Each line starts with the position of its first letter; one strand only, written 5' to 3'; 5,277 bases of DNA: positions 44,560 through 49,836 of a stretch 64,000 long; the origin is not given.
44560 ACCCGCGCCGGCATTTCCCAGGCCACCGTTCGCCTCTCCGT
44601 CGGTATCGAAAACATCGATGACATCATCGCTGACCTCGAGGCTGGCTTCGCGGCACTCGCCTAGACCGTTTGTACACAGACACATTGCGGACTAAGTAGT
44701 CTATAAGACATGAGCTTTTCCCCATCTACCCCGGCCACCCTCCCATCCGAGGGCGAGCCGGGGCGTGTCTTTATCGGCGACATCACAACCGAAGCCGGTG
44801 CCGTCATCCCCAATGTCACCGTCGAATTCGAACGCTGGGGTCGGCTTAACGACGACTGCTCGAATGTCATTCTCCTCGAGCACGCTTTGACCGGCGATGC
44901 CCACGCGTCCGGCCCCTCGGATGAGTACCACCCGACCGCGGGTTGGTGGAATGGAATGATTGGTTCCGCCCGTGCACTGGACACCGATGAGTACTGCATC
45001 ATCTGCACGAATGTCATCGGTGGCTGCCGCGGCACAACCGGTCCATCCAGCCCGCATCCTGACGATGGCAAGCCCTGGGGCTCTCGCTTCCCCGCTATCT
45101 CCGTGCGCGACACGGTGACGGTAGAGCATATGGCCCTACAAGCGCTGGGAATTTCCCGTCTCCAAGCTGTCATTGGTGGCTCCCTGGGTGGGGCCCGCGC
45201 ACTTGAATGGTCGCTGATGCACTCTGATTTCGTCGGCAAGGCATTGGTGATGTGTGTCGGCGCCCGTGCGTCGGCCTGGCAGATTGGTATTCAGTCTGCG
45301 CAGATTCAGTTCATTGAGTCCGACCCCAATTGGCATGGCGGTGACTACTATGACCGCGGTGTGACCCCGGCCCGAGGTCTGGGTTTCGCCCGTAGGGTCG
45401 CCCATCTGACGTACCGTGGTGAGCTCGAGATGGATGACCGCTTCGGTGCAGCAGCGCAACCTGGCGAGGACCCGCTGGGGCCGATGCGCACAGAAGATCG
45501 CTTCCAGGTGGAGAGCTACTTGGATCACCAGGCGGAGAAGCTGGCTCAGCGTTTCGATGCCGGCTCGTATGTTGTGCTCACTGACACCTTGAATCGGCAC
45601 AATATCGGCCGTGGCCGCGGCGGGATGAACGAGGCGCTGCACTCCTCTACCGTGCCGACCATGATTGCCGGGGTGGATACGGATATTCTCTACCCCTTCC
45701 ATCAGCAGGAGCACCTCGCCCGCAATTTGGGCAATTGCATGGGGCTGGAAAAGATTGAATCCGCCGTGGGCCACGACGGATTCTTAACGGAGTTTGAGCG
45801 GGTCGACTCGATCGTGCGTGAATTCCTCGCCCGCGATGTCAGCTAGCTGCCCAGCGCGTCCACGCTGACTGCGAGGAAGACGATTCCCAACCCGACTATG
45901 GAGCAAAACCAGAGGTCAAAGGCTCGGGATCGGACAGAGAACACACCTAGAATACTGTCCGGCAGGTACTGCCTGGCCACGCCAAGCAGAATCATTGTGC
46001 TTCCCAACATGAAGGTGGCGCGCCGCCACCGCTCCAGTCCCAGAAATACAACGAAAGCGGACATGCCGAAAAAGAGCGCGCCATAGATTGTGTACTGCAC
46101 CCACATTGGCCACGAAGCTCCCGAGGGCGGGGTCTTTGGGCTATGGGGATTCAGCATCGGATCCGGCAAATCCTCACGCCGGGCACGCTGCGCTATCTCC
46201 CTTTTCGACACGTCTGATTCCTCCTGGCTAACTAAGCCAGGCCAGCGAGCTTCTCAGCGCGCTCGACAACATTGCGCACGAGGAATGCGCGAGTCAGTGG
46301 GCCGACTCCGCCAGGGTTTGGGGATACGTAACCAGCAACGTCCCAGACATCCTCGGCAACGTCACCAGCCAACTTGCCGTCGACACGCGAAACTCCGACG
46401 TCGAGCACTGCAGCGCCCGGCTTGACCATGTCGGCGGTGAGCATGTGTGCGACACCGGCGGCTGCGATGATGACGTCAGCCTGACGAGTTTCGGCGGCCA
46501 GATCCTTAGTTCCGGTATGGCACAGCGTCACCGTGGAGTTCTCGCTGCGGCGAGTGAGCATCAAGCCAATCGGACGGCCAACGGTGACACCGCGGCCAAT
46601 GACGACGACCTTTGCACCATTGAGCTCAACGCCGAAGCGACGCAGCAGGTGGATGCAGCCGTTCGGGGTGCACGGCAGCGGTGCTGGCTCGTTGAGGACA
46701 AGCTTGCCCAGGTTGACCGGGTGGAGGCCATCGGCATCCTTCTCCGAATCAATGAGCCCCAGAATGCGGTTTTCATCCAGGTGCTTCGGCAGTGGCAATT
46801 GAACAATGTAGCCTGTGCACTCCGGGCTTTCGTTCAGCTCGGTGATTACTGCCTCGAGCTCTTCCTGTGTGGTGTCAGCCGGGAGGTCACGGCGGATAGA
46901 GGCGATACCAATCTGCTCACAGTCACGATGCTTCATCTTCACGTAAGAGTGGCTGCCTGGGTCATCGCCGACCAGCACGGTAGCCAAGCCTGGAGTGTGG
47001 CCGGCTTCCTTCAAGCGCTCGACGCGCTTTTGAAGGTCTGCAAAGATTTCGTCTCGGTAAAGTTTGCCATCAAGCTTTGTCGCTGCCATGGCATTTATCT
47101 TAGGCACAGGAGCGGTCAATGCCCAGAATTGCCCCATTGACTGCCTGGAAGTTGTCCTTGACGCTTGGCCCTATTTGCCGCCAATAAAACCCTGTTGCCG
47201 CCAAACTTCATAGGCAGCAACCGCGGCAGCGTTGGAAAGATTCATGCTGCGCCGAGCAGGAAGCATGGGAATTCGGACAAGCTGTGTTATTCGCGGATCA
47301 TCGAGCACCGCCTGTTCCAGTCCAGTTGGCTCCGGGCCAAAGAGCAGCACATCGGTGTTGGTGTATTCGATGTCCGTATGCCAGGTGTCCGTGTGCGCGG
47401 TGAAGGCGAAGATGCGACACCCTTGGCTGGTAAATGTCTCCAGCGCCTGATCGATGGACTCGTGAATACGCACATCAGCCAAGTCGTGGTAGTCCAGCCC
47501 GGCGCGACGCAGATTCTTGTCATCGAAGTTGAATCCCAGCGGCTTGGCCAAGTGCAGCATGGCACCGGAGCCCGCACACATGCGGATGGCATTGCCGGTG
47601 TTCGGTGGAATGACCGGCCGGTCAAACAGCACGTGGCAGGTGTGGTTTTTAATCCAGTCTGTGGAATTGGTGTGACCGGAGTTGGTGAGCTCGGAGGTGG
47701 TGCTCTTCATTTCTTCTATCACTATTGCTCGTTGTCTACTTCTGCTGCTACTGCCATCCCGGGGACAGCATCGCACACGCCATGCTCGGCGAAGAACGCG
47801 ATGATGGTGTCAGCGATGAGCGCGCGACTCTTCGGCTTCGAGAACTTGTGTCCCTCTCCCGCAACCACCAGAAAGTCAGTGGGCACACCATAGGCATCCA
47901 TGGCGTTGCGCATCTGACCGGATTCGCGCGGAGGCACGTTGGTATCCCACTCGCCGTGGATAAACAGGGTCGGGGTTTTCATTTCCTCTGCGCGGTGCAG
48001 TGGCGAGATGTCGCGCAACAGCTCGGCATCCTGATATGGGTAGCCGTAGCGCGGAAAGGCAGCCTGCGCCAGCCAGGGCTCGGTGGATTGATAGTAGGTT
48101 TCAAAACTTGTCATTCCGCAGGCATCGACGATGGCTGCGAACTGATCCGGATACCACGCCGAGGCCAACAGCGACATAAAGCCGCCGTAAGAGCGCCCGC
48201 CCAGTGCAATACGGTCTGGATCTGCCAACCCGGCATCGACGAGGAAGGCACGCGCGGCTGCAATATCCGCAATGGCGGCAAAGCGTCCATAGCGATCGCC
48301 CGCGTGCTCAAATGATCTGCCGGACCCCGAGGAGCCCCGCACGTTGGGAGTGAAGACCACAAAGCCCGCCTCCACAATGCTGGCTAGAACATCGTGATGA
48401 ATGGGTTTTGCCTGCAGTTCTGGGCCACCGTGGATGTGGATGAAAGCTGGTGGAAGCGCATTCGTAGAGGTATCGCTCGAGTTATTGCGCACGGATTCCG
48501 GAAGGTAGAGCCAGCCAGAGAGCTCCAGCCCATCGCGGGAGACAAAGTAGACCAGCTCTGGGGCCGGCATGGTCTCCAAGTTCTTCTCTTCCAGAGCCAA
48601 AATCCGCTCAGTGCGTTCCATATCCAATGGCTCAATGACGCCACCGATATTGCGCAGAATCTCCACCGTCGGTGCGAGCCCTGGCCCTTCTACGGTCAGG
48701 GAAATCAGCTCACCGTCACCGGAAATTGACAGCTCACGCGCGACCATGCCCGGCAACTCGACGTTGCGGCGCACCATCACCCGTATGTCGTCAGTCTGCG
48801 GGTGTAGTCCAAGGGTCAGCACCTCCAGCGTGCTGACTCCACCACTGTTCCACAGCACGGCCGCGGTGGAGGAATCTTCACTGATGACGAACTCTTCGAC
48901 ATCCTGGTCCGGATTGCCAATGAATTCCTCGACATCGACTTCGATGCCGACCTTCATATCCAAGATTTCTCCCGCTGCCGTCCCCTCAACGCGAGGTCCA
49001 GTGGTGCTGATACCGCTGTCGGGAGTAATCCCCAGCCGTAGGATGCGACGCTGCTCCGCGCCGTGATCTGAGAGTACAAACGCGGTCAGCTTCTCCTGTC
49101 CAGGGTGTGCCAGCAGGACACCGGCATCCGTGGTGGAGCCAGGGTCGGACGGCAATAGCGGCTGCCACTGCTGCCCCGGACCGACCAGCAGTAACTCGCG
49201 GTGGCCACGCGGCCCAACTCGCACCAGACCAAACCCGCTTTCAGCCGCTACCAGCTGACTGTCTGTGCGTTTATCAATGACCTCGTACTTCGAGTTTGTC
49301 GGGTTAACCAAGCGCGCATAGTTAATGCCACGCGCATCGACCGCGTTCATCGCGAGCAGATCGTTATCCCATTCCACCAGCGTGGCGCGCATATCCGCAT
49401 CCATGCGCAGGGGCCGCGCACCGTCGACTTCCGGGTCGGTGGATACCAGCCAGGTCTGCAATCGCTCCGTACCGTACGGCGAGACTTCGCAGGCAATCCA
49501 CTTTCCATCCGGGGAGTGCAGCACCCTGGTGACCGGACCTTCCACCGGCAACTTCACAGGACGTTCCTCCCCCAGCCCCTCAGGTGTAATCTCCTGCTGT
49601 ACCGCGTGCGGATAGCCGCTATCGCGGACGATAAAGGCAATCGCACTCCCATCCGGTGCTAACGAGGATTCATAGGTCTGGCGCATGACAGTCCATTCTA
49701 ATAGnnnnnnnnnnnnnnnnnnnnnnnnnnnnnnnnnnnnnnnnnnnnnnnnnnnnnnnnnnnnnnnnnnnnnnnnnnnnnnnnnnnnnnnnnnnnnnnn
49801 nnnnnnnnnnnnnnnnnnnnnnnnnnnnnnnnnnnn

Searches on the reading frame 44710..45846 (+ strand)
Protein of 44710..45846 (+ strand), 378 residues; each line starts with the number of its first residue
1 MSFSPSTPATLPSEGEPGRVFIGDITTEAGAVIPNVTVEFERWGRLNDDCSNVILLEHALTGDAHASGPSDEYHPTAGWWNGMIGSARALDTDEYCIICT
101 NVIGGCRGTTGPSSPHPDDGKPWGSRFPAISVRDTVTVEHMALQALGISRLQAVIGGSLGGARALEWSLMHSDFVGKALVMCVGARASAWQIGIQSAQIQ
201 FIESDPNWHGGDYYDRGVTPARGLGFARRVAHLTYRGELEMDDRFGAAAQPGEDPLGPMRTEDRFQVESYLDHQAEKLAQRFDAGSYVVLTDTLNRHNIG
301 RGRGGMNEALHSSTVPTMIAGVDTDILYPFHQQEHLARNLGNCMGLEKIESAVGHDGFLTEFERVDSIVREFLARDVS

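Call 58: search_protein_families(library=pfam, proteins=[window:44710-45846:+], max_evalue=0.00001)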
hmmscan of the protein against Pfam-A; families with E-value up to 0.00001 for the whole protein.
window:44710-45846:+ (378 aa): 1 family
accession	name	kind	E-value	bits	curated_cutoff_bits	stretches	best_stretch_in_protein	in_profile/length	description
PF00561.26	Abhydrolase_1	-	1.5e-16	61.2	25.8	1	53-361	2-244/245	alpha/beta hydrolase fold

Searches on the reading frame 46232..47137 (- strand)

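Call 58: search_protein_families(library=pfam, proteins=[window:46232-47137:-], max_evalue=0.00001)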
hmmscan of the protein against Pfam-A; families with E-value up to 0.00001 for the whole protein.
window:46232-47137:- (301 aa): 2 families
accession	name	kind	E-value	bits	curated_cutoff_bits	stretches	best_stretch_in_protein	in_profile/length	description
PF02882.25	THF_DHG_CYH_C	-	2e-58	196.7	27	1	139-296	1-158/160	Tetrahydrofolate dehydrogenase/cyclohydrolase, NAD(P)-binding domain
PF00763.28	THF_DHG_CYH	-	4.6e-39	133.7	32.8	1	22-136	1-115/115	Tetrahydrofolate dehydrogenase/cyclohydrolase, catalytic domain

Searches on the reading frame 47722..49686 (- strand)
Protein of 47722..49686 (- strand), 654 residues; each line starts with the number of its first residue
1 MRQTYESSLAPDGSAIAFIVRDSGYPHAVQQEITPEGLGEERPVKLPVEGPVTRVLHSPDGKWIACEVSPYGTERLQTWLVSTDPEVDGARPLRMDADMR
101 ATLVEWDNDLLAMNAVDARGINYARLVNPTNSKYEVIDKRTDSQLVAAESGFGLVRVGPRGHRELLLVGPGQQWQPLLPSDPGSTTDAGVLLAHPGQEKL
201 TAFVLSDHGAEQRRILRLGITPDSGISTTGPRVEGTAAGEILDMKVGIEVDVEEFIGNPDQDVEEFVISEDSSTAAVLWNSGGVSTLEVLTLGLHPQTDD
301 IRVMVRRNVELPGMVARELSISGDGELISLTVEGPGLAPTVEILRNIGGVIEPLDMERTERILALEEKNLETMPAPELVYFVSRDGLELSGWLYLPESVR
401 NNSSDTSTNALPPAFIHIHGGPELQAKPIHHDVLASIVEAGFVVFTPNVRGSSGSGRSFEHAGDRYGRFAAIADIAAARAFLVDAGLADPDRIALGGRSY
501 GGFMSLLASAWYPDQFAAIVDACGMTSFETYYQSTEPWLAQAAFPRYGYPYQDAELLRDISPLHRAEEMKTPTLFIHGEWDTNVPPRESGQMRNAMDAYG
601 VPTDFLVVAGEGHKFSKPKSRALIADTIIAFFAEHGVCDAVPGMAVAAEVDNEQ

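Call 58: search_protein_families(library=pfam, proteins=[window:47722-49686:-], max_evalue=0.00001)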
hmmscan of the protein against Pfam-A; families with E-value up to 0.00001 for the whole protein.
window:47722-49686:- (654 aa): 6 families
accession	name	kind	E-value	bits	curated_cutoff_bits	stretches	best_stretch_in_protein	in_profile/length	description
PF00326.27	Peptidase_S9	-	7.6e-42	143.7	22.6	1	436-635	9-209/213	Prolyl oligopeptidase family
PF02129.25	Peptidase_S15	-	1.9e-11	44.6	23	1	430-535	46-140/262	X-Pro dipeptidyl-peptidase (S15 family)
PF01738.24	DLH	-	2.4e-10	40.8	21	1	431-621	31-194/217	Dienelactone hydrolase family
PF20434.5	BD-FAE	-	7.7e-10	39.1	26.8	1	412-595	13-214/215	BD-FAE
PF00561.26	Abhydrolase_1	-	1.2e-08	35.3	25.8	1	413-524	1-102/245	alpha/beta hydrolase fold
PF12146.15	Hydrolase_4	-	3.3e-08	33.6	27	0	431-542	22-126/239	Serine aminopeptidase, S33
